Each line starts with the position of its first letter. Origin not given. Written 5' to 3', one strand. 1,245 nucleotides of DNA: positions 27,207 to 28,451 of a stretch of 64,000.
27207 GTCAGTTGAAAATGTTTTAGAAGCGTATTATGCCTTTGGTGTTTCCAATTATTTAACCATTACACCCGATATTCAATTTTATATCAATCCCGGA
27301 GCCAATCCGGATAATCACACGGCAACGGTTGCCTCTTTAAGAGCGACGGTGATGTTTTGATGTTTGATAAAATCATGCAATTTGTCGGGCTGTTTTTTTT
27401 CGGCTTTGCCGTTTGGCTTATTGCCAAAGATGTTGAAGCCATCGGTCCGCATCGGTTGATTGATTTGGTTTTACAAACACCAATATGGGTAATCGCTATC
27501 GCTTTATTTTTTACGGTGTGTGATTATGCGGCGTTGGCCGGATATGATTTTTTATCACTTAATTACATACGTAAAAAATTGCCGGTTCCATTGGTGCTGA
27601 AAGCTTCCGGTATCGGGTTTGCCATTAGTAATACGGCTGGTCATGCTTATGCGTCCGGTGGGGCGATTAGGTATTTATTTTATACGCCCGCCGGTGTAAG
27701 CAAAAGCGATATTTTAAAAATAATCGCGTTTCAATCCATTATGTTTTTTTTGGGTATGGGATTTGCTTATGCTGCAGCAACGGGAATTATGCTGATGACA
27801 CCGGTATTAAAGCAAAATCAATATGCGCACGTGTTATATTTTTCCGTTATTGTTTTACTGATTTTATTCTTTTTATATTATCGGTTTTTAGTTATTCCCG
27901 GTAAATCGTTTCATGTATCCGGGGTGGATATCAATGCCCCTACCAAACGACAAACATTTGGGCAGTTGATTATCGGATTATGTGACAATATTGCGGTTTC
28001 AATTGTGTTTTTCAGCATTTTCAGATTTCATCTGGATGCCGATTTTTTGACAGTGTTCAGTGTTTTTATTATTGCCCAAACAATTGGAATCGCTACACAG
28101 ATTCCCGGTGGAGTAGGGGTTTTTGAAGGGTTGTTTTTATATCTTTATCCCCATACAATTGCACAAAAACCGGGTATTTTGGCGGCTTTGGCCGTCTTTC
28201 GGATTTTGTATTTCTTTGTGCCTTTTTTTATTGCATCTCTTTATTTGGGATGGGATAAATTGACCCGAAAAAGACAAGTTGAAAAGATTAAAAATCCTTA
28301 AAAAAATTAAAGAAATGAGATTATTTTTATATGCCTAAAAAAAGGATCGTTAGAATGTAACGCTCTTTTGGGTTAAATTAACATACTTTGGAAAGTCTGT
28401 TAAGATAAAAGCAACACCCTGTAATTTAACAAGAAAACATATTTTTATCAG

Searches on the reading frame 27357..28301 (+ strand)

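Call 56: search_protein_families(library=pfam, proteins=[window:27357-28301:+], max_evalue=0.01)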
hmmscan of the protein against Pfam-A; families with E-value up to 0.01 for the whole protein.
window:27357-28301:+ (314 aa): 1 family
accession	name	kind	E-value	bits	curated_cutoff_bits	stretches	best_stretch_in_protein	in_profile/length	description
PF03706.18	LPG_synthase_TM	-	1.1e-10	41.9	33.4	1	9-291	2-300/302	Lysylphosphatidylglycerol synthase TM region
